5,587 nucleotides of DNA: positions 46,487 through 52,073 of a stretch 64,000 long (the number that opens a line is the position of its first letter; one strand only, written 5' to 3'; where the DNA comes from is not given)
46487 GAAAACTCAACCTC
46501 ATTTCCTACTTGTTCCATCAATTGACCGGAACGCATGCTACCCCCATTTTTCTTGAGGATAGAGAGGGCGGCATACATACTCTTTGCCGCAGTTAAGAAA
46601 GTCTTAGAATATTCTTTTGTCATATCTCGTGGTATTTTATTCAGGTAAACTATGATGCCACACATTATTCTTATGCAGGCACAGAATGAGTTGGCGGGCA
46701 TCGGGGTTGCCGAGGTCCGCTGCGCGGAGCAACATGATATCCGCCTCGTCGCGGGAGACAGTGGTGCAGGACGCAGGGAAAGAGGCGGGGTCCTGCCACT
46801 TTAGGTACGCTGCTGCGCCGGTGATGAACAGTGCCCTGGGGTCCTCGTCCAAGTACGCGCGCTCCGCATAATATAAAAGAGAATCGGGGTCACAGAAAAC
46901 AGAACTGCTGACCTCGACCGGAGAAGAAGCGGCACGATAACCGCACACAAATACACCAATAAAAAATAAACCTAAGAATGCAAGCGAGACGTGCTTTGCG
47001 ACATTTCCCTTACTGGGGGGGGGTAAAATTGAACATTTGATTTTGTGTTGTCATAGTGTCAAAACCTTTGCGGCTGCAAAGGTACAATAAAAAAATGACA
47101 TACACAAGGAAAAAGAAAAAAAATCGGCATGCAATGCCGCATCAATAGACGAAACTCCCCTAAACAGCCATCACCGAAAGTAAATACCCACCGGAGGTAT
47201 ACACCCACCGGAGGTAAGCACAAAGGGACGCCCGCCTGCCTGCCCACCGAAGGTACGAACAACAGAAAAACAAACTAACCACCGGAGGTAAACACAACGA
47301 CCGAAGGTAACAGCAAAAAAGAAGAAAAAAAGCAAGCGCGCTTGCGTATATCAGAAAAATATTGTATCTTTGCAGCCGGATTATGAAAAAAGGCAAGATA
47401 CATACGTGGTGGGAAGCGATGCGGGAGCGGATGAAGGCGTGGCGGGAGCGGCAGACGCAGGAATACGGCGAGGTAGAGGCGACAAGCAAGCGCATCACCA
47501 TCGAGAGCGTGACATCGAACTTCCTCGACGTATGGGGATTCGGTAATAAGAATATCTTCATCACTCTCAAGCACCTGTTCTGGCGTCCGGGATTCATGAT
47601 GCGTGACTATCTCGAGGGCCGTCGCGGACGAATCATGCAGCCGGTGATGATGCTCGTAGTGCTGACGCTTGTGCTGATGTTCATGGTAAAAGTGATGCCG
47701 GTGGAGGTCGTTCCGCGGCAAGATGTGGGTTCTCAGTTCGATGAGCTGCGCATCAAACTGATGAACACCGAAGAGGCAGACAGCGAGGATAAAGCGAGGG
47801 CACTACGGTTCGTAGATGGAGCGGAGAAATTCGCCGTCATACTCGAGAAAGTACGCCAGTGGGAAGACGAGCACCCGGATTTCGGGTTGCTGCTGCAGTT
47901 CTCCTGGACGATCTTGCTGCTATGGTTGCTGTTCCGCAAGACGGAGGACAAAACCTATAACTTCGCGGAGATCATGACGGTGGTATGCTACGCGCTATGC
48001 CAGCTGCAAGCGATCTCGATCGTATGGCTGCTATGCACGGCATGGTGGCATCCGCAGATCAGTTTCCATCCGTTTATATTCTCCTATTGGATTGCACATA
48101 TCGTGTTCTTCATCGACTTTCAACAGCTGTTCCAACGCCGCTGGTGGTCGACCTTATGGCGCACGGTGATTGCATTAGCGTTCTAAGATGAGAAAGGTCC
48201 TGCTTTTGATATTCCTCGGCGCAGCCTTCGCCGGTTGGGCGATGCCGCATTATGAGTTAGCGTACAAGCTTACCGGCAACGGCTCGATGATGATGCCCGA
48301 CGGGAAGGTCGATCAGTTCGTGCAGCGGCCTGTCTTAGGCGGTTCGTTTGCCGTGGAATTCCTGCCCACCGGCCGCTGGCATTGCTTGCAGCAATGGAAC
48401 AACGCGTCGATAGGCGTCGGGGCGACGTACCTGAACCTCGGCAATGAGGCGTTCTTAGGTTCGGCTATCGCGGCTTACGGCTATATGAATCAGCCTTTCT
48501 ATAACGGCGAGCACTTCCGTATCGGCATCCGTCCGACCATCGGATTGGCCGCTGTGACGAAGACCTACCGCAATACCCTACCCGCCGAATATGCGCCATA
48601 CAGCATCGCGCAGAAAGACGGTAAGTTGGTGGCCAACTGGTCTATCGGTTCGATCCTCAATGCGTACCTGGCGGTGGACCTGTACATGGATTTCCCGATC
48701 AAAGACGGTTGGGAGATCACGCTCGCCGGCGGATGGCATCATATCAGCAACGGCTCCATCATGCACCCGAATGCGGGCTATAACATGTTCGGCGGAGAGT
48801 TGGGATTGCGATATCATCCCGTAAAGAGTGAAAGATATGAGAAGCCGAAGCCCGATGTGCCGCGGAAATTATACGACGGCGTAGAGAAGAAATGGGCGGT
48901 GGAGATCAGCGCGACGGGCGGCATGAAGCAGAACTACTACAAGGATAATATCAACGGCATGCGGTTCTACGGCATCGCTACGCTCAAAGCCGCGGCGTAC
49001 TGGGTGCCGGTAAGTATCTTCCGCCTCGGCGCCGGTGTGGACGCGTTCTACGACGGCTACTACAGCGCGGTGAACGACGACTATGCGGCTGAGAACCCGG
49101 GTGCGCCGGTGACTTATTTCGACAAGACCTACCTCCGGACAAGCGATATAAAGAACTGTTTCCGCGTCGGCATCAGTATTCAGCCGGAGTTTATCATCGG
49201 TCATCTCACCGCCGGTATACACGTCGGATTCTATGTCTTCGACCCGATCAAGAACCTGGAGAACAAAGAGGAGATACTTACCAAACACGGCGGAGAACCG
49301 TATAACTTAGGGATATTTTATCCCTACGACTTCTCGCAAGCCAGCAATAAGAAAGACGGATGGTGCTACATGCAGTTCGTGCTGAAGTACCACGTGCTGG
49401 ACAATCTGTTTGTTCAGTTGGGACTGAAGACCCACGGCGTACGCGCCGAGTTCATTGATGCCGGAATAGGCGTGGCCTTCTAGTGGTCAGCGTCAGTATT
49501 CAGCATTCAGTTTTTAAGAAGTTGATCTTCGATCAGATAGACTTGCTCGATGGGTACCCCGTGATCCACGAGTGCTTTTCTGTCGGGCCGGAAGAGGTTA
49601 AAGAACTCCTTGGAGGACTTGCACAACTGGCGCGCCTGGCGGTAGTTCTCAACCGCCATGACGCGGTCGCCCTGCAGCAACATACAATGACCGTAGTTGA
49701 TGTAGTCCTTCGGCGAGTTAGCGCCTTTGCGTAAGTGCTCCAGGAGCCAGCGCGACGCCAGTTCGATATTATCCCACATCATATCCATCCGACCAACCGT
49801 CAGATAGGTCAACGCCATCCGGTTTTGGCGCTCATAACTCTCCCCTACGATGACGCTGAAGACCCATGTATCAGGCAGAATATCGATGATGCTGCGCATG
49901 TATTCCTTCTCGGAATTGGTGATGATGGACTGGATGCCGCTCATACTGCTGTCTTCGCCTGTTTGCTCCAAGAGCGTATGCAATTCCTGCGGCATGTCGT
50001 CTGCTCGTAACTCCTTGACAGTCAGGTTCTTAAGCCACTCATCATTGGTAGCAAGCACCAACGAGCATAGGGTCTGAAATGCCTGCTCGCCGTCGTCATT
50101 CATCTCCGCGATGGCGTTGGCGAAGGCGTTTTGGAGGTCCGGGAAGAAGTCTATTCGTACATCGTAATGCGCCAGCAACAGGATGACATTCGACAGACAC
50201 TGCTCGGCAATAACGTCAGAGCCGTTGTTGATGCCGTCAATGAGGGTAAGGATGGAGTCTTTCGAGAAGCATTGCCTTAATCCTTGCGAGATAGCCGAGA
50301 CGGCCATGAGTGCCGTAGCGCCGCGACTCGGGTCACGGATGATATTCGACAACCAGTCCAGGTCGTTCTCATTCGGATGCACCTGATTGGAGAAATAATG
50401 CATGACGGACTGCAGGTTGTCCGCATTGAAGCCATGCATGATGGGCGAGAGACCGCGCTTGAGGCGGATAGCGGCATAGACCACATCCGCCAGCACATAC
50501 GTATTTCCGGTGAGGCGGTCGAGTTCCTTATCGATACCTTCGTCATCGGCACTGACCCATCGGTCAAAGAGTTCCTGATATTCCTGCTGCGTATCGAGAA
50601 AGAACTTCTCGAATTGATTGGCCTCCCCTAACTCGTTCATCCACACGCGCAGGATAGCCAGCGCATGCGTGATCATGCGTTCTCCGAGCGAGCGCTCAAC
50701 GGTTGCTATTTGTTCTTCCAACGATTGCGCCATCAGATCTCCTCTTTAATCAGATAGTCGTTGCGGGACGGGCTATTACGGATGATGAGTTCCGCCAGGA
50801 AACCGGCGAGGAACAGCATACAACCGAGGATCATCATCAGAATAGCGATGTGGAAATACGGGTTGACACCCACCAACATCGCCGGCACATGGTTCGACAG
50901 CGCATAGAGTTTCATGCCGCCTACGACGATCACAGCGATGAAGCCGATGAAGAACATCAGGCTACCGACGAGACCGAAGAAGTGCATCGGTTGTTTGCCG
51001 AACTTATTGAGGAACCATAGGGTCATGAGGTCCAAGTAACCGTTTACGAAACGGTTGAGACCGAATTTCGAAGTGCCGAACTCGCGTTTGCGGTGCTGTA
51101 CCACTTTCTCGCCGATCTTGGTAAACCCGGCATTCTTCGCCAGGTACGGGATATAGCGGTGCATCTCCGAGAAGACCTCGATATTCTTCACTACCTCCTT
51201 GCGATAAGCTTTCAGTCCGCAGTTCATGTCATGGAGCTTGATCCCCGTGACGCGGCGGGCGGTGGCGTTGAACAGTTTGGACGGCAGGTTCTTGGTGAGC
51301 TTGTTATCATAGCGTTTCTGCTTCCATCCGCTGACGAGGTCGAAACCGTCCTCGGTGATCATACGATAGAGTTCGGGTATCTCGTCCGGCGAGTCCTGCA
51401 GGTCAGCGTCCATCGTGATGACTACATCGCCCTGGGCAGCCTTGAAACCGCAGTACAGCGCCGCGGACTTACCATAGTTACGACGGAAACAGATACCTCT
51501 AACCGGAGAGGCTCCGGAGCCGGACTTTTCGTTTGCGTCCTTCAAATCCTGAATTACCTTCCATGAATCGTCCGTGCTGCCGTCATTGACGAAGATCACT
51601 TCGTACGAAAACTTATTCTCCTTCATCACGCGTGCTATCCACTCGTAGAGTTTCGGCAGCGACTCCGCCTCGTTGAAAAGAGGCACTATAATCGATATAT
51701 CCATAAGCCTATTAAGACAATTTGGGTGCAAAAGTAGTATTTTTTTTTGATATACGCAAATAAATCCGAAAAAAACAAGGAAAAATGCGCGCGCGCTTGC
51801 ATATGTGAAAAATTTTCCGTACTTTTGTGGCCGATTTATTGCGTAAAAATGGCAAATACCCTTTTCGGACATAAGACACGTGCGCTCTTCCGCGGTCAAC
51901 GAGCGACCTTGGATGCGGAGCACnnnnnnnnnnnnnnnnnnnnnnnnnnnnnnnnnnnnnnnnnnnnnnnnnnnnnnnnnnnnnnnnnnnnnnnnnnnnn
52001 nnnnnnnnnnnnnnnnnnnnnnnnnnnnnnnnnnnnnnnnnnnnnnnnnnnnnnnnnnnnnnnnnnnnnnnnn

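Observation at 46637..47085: C9 homopolymer uncouples an ATG from its lipoprotein signal peptide and ORF: candidate slipped-strand phase switch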

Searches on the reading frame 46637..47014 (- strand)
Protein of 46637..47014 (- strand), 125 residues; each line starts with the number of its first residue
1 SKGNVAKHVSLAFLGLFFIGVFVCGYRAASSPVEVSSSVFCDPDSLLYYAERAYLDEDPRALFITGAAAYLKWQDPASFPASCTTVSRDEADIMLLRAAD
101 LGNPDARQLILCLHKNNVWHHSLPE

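Call 35: search_protein_families(library=phrogs, proteins=[window:46637-47014:-], max_evalue=0.01)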
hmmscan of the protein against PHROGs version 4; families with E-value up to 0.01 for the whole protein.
window:46637-47014:- (125 aa): 0 families

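Call 43: search_solved_structures(query=A1, max_evalue=1)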
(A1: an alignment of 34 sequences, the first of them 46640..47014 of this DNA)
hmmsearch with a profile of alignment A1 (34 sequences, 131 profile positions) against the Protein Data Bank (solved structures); distinct sequences matched with E-value up to 1: 1.
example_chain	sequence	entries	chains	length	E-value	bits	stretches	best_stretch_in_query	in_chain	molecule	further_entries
5v5x_A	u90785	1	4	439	0.71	12.9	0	36-71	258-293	MCG133388, isoform CRA_y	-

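Call 48: predict_structure(alignment_id=A1)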
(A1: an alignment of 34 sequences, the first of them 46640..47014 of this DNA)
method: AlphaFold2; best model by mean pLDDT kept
length: 125 residues; sequences in the alignment: 34
mean_pLDDT: 84.0   pTM: 0.70
mean pLDDT of the five models: 84.0, 84.0, 83.3, 80.5, 79.8
residues with pLDDT >= 90: 82; 70-90: 13; 50-70: 23; < 50: 7
segments of 3 or more residues with pLDDT < 50: 24-27
pLDDT, mean of each block of 10 residues (from residue 1): 55 55 51 79 93 98 97 93 95 98 96 95 89
secondary structure, 60 per line:
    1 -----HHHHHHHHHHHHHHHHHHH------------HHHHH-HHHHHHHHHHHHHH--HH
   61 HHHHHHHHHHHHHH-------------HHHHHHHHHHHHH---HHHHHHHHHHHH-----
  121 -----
elements in order: H6-24 H37-41 H43-56 H59-74 H88-100 H104-115

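Call 52: fold_search(model_id=the predicted structure, library=pdb)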
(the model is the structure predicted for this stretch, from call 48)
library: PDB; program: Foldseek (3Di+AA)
matches with E <= 10: 139; with E <= 0.001: 0
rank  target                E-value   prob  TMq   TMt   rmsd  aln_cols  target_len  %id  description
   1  6deh_A                8.1e-01  0.77  0.40  0.18   3.8        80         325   18  Structure of LpnE Effector Protein from Legionella pneumophila (sp. Philadelphia) (released 2018-12-19)
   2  1na3_A                8.1e-01  0.63  0.33  0.45   4.0        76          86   24  Design of Stable alpha-Helical Arrays from an Idealized TPR Motif (released 2003-06-03)
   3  5b26_C                8.1e-01  0.60  0.42  0.32  19.7       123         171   18  Crystal structure of mouse SEL1L (released 2016-04-27)
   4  6ok3_A                9.1e-01  0.94  0.47  0.12   2.6        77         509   17  Crystal structure of Sel1 repeat protein from Oxalobacter formigenes (released 2020-04-15)
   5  6ok0_A                1.1e+00  0.82  0.46  0.45   3.9        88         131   20  Crystal structure of Sel1 repeat protein from Oxalobacter formigenes (released 2020-04-15)
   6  2fbn_A                1.1e+00  0.63  0.37  0.31   3.3        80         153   24  Plasmodium falciparum putative FK506-binding protein PFL2275c, C-terminal TPR-containing domain (released 2006-01-24)
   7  8sxq_B                1.2e+00  0.60  0.37  0.15   3.8        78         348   18  Crystal structure of Sel-1 repeat protein LceB from Legionella pneumophila (released 2024-01-24)
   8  6ok3_B                1.4e+00  0.87  0.45  0.12   2.5        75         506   21  Crystal structure of Sel1 repeat protein from Oxalobacter formigenes (released 2020-04-15)
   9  8fgw_D                1.4e+00  0.51  0.34  0.04   4.1        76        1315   18  Human IFT-A complex structures provide molecular insights into ciliary transport (released 2023-02-22)
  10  8sxq_A                1.6e+00  0.63  0.40  0.16   3.8        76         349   14  Crystal structure of Sel-1 repeat protein LceB from Legionella pneumophila (released 2024-01-24)
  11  5jkp                  1.9e+00  0.14  0.27  0.15  10.1        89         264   17  Crystal structure of immunity protein Pa5087 from Pseudomonas aeruginosa (released 2016-08-31)
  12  8ket_C                2.4e+00  0.51  0.41  0.11   3.3        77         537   18  Cryo-EM structure of HRD1-SEL1LFL-XTP3B complex (released 2025-02-19)
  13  9og0_C                2.5e+00  0.54  0.44  0.10   7.8        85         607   16  Cryo-EM structure of OS9-SEL1L-HRD1 dimer (released 2025-07-30)
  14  7ula_B                2.6e+00  0.44  0.41  0.18   3.7        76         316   24  Structure of the Pseudomonas putida AlgKX modification and secretion complex (released 2022-12-14)
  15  6ur7_B                2.6e+00  0.33  0.39  0.22   3.8        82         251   20  Crystal structure of Sel1 repeat protein from Oxalobacter formigenes (released 2020-10-28)
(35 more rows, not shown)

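Call 62: find_encoding_contigs(protein=window:46637-46948:-, flank=8000, max_places=10)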
Protein window:46637-46948:- (103 aa): no gene with exactly this product is on record in the collection.

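Call 70: search_protein_families(library=ncbifam, proteins=[window:46640-47014:-], max_evalue=0.1)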
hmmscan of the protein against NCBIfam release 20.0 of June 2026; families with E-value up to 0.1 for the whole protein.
window:46640-47014:- (125 aa): 0 families

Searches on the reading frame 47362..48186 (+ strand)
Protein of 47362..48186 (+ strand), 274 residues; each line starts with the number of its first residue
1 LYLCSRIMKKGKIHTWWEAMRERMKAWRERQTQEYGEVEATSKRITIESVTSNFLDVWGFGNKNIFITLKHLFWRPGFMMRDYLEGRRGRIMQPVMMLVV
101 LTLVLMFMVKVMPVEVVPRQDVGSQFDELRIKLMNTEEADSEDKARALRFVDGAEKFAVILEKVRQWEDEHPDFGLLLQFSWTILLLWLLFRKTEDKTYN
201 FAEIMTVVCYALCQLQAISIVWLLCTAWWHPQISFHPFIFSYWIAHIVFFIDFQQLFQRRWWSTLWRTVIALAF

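Call 14: search_protein_families(library=pfam, proteins=[window:47362-48186:+], max_evalue=0.01)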
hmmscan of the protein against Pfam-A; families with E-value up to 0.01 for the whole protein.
window:47362-48186:+ (274 aa): 1 family
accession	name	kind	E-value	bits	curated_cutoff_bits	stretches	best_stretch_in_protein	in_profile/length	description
PF12412.13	DUF3667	-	5.1e-11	42.4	27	1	64-105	3-44/45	Protein of unknown function (DUF3667)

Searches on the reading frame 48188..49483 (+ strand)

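Call 14: search_protein_families(library=pfam, proteins=[window:48188-49483:+], max_evalue=0.01)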
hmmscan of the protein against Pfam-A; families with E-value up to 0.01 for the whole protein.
window:48188-49483:+ (431 aa): 1 family
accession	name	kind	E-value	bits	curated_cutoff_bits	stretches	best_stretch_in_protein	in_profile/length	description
PF09411.16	PagL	-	1.9e-06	28.5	23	1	68-208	16-136/136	Lipid A 3-O-deacylase (PagL)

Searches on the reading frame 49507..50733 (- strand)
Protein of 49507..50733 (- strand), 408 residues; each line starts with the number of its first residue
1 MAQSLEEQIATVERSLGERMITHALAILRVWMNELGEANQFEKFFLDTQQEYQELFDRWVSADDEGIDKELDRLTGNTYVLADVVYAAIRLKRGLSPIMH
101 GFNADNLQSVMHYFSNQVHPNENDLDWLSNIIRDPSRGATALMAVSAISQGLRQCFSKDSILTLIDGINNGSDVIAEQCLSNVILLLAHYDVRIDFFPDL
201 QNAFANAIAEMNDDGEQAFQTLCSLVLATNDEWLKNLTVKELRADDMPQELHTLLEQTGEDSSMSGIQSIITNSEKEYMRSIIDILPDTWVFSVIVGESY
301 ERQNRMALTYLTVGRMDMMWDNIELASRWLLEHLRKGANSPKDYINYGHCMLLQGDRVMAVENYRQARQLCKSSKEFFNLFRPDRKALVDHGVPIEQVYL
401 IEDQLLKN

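Call 14: search_protein_families(library=pfam, proteins=[window:49507-50733:-], max_evalue=0.01)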
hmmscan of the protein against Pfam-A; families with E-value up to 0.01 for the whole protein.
window:49507-50733:- (408 aa): 1 family
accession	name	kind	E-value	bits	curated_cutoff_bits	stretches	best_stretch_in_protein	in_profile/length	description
PF00566.25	RabGAP-TBC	-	0.0048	17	25.2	0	170-240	63-130/216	Rab-GTPase-TBC domain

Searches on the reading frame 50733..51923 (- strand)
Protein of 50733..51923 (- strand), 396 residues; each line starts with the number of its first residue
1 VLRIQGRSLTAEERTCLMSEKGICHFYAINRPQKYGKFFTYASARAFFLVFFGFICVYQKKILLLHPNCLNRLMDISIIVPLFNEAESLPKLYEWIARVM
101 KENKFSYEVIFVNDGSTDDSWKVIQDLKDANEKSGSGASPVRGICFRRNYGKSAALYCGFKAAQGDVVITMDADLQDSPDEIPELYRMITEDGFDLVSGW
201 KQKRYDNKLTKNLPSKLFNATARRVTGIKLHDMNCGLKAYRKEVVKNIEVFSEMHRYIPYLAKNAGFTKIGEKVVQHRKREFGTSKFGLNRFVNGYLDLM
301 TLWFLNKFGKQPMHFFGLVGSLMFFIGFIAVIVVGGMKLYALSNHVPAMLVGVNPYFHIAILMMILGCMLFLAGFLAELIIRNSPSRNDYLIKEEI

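Call 14: search_protein_families(library=pfam, proteins=[window:50733-51923:-], max_evalue=0.01)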
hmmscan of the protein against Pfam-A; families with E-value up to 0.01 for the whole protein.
window:50733-51923:- (396 aa): 4 families
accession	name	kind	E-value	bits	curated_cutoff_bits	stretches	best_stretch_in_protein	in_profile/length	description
PF00535.33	Glycos_transf_2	-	1.7e-33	116.3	23.3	1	77-247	1-166/168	Glycosyl transferase family 2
PF10111.15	Glyco_tranf_2_2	-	6.1e-08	32.9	27.3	1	94-190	13-107/276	Glycosyltransferase like family 2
PF13506.12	Glyco_transf_21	-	9.6e-05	22.4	21.7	1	152-236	18-102/174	Glycosyl transferase family 21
PF13641.12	Glyco_tranf_2_3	-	0.00074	20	27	1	76-211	3-133/230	Glycosyltransferase like family 2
